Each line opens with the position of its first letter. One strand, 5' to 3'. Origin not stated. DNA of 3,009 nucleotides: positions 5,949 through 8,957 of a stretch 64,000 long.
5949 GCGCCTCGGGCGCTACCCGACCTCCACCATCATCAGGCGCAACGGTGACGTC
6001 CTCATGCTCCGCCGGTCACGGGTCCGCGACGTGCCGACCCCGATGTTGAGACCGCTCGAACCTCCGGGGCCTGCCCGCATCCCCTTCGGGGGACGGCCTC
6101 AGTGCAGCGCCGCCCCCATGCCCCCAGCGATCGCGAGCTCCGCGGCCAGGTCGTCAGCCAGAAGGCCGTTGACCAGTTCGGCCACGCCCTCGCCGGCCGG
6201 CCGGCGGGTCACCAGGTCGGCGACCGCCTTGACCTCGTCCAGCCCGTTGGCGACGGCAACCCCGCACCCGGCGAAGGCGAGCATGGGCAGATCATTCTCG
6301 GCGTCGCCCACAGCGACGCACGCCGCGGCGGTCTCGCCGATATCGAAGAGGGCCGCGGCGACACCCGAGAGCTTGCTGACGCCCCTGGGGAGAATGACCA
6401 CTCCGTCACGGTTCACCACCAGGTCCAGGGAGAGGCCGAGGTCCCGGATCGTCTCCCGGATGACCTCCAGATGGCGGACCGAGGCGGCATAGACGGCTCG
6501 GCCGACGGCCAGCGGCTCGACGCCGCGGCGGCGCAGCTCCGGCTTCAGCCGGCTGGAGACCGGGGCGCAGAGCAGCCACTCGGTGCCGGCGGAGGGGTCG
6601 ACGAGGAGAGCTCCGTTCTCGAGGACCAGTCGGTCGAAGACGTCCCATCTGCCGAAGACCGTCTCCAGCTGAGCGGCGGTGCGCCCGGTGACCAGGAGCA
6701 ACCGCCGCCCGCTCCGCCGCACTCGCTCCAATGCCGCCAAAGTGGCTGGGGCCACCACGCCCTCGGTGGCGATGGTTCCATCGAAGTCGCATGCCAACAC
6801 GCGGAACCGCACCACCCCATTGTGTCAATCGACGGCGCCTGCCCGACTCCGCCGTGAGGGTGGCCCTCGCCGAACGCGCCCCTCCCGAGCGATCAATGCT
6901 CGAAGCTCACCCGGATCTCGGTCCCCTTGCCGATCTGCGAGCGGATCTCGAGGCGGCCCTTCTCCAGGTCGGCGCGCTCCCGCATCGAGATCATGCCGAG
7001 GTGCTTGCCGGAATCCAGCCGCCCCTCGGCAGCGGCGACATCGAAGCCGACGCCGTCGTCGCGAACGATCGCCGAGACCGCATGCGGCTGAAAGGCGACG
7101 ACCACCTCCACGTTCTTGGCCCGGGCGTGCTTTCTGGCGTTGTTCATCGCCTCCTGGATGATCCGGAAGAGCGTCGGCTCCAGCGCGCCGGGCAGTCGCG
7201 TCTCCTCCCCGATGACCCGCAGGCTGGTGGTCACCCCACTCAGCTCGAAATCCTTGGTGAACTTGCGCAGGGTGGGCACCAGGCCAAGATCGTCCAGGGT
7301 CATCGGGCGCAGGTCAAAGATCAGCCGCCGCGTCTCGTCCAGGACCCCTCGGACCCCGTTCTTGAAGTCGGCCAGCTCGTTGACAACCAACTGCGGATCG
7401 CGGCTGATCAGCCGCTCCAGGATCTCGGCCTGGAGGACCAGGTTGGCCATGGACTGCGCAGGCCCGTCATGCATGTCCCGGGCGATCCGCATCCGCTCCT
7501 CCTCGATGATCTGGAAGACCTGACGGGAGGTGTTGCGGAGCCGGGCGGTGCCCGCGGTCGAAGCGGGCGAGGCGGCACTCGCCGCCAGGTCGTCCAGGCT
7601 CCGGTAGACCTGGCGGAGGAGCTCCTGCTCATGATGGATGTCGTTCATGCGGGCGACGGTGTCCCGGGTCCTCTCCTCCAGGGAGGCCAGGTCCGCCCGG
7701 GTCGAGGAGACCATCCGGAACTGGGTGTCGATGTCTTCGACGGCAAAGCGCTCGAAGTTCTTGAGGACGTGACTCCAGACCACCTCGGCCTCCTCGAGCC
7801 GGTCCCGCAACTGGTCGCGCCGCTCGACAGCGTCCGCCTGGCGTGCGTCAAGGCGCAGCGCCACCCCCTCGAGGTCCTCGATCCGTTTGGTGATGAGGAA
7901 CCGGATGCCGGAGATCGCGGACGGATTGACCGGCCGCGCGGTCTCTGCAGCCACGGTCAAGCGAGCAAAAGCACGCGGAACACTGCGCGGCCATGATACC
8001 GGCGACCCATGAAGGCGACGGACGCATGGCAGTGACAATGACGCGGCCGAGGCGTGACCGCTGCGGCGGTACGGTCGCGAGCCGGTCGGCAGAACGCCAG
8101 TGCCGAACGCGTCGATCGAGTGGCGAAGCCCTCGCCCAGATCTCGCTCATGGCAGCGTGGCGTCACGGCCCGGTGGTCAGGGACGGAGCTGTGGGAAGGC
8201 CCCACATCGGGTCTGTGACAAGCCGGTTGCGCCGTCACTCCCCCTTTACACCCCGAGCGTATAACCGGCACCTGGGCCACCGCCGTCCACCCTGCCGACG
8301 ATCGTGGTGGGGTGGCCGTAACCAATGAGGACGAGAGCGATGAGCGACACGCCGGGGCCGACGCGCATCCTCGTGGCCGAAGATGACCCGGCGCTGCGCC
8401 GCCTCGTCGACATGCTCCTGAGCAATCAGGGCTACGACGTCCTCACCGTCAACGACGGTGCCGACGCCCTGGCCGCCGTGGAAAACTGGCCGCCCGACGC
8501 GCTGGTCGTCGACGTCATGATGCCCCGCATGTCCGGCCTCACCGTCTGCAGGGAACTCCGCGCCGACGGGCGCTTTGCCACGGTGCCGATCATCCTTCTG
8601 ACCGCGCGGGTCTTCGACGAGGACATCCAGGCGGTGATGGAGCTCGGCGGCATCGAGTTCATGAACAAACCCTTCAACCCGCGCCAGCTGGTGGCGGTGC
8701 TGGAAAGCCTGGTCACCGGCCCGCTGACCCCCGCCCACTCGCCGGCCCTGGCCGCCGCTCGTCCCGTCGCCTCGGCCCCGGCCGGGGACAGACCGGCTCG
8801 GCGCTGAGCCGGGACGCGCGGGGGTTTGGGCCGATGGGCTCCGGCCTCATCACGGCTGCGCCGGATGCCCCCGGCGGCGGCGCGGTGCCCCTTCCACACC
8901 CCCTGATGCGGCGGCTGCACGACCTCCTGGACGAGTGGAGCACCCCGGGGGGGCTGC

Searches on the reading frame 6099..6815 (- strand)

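Call 19: search_protein_families(library=pfam, proteins=[window:6099-6815:-], max_evalue=0.001)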
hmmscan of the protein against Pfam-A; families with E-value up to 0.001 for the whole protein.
window:6099-6815:- (238 aa): 4 families
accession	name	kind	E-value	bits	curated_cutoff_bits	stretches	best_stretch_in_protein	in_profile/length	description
PF08282.18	Hydrolase_3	-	2.2e-25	90.3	20.9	2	139-213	179-253/255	haloacid dehalogenase-like hydrolase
PF00702.32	Hydrolase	-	3.5e-06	28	26.4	1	5-183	2-191/191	haloacid dehalogenase-like hydrolase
PF05116.19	S6PP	-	9.7e-06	25.8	20.3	0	115-196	131-215/247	Sucrose-6F-phosphate phosphohydrolase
PF12710.13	HAD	-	0.00012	23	27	0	145-179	152-188/189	haloacid dehalogenase-like hydrolase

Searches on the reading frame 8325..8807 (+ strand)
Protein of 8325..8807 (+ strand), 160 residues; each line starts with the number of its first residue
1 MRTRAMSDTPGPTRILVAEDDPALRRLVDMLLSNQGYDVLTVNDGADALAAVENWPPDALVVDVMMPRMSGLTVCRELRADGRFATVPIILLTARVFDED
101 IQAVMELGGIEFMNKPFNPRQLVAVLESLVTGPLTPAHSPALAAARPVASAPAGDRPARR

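Call 19: search_protein_families(library=pfam, proteins=[window:8325-8807:+], max_evalue=0.001)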
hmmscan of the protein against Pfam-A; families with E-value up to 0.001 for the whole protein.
window:8325-8807:+ (160 aa): 1 family
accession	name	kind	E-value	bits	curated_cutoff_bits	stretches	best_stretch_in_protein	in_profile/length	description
PF00072.30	Response_reg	-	6.7e-27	94.3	30.2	1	15-126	1-110/111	Response regulator receiver domain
